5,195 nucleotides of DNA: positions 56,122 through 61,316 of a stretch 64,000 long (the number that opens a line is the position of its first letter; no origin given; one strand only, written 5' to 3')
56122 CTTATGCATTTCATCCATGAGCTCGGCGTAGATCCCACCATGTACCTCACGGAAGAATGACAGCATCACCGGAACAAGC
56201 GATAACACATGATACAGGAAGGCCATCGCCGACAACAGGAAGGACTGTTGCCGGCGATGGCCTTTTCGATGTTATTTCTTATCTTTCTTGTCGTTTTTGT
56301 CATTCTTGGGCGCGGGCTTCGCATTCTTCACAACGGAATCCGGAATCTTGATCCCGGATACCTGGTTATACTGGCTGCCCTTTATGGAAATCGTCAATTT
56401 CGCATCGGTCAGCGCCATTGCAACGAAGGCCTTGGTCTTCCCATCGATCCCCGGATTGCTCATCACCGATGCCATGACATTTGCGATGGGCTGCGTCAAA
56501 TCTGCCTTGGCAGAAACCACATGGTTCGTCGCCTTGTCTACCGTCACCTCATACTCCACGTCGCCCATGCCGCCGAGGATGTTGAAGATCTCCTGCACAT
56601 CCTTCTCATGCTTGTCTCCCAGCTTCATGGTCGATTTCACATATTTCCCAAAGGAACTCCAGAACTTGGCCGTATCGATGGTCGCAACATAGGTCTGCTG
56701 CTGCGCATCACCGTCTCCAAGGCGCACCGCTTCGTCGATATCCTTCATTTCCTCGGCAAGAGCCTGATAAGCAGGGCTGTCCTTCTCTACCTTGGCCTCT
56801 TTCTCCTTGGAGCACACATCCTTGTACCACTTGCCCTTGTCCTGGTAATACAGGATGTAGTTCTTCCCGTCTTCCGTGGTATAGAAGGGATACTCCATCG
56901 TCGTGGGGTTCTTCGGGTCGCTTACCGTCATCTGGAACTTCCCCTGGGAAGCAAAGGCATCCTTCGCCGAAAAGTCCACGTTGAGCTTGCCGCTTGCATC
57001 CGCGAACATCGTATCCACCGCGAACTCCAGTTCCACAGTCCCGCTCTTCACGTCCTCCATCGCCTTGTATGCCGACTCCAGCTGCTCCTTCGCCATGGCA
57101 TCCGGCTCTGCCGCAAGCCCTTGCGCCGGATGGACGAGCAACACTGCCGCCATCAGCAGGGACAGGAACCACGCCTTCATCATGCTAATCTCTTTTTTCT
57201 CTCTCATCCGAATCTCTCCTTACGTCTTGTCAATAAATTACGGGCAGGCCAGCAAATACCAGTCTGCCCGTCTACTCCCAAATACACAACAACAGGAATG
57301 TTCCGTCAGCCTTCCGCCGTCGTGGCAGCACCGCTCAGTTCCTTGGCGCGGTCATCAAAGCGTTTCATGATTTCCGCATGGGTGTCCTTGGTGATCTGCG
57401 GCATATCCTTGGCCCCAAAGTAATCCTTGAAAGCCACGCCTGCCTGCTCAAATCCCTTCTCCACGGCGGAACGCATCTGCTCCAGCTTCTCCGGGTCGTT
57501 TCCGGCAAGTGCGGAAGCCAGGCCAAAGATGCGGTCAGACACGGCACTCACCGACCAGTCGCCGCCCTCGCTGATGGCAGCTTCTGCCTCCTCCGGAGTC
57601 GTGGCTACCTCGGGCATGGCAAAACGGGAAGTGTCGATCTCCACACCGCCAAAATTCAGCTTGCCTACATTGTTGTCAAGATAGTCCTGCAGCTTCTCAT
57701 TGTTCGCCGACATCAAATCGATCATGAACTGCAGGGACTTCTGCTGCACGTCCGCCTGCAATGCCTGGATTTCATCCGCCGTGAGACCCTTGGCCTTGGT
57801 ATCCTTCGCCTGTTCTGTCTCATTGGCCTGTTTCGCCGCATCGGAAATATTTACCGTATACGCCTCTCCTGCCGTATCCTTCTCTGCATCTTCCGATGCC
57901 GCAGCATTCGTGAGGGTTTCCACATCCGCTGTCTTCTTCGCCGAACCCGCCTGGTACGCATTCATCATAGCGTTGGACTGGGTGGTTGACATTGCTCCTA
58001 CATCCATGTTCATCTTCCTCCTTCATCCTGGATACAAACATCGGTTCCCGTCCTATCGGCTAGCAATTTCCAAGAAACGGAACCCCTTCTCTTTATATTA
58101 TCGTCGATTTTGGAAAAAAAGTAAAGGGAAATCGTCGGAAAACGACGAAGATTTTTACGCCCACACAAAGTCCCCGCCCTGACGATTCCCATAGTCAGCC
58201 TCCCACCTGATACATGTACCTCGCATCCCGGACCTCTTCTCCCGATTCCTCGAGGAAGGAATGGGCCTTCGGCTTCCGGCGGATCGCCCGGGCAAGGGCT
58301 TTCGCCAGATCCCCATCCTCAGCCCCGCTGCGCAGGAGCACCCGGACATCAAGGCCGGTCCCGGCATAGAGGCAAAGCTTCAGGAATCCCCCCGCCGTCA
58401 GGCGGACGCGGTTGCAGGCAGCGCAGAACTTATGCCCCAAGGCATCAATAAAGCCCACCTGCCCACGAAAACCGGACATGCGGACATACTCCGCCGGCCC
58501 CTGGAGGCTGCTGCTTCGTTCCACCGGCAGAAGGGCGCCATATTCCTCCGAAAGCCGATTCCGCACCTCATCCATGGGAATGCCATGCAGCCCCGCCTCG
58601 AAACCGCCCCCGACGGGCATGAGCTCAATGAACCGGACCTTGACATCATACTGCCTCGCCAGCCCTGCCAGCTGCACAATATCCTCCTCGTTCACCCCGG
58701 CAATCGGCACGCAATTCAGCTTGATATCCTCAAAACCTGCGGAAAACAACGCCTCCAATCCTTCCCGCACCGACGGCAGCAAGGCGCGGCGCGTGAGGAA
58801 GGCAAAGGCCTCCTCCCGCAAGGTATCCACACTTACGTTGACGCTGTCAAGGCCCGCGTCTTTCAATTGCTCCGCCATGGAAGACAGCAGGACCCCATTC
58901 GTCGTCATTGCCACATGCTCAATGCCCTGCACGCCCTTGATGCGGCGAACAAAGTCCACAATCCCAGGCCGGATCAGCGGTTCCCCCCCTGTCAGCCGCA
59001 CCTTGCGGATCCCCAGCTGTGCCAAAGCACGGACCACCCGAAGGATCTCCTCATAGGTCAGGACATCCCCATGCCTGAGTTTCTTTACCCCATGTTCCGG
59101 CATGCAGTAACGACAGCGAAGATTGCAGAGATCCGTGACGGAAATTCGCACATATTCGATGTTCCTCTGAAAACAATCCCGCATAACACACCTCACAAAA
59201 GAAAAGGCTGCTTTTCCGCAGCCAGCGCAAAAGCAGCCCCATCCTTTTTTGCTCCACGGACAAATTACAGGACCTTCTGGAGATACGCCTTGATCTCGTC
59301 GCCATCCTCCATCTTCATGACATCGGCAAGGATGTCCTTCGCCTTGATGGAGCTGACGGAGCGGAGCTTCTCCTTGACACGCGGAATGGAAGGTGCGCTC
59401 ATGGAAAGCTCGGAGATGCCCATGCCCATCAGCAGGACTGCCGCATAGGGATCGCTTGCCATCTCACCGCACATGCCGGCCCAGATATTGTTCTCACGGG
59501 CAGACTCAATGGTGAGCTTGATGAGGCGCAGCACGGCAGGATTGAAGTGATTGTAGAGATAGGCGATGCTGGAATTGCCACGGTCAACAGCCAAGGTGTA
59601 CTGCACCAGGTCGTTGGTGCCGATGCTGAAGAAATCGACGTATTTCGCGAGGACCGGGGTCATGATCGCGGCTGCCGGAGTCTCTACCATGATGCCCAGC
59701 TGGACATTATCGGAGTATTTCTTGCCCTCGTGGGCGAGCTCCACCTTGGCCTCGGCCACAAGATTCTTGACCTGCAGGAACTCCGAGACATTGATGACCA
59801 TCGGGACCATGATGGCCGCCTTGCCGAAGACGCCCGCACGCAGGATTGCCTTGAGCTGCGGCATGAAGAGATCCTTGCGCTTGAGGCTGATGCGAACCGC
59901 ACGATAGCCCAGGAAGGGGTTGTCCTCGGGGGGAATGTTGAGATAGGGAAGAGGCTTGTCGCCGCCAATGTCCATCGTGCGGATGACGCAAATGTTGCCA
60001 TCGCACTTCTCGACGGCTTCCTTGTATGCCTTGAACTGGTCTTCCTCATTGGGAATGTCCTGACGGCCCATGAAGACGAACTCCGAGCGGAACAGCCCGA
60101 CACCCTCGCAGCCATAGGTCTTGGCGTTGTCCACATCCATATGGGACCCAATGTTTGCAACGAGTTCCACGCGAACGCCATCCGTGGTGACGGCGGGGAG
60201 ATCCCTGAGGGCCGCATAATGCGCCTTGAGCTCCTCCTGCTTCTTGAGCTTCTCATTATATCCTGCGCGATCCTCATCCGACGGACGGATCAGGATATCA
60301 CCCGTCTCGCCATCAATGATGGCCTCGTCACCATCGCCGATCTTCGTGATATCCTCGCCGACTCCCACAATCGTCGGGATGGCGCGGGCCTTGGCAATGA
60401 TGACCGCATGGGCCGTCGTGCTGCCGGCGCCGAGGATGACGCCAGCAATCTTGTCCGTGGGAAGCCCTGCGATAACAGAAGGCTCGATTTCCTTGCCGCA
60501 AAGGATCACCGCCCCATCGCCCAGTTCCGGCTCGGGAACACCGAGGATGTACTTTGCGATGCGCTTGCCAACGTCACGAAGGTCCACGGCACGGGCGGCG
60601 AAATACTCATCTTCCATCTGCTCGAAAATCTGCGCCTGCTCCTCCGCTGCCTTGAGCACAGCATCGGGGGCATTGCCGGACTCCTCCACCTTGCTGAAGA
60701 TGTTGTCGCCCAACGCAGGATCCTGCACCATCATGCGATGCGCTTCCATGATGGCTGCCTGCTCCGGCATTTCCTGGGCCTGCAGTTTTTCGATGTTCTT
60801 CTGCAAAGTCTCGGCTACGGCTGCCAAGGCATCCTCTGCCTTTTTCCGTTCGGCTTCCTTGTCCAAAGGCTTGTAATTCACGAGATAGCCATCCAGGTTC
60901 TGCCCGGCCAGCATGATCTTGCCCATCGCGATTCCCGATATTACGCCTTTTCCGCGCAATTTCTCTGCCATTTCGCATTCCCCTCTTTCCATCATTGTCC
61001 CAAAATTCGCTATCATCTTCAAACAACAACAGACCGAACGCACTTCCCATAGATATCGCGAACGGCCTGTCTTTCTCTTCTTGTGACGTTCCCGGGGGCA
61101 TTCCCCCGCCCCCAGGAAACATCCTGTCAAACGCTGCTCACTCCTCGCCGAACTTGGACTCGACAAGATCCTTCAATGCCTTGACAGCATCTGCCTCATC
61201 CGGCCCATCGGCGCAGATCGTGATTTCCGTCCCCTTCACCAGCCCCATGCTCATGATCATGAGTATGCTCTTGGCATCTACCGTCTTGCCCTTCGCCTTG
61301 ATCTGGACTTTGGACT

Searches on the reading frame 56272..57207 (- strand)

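Call 43: search_protein_families(library=pfam, proteins=[window:56272-57207:-], max_evalue=0.00001)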
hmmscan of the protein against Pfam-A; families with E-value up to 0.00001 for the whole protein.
window:56272-57207:- (311 aa): 1 family
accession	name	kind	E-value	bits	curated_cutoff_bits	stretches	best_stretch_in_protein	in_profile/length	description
PF20316.5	DUF6612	-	7.8e-09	35.9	23.7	1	40-297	3-237/237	Family of unknown function (DUF6612)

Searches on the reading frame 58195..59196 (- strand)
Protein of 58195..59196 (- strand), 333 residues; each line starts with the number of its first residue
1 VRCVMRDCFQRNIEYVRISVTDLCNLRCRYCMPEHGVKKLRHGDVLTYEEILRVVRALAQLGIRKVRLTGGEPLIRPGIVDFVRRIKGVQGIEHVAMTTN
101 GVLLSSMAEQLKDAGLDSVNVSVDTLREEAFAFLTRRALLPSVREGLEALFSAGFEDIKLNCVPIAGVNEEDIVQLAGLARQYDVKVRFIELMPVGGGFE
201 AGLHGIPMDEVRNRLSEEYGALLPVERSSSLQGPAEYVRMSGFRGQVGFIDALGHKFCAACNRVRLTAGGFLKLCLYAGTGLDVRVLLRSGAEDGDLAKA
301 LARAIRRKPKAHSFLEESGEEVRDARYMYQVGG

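Call 43: search_protein_families(library=pfam, proteins=[window:58195-59196:-], max_evalue=0.00001)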
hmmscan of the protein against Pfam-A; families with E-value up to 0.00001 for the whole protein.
window:58195-59196:- (333 aa): 3 families
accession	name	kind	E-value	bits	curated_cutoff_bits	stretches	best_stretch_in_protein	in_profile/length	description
PF04055.27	Radical_SAM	-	1.4e-35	123.3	29.5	1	18-178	1-164/166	Radical SAM superfamily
PF06463.18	Mob_synth_C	-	5.8e-32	110.8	37.4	1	186-314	2-128/128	Molybdenum Cofactor Synthesis C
PF13353.11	Fer4_12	-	2.9e-10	41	22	1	24-125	15-115/137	4Fe-4S single cluster domain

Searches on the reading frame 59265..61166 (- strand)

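Call 43: search_protein_families(library=pfam, proteins=[window:59265-61166:-], max_evalue=0.00001)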
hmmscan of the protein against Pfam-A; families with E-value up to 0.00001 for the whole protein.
window:59265-61166:- (633 aa): 3 families
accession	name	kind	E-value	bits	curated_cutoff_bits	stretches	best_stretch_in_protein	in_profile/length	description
PF02896.24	PEP-utilizers_C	-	1e-113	379.8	22.8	1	315-604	2-291/293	PEP-utilising enzyme, PEP-binding domain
PF05524.18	PEP-utilisers_N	-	7.2e-25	87.9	24.4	1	71-192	1-121/121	PEP-utilising enzyme, N-terminal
PF00391.29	PEP-utilizers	-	2.6e-14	53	23.1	1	219-289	4-72/72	PEP-utilising enzyme, mobile domain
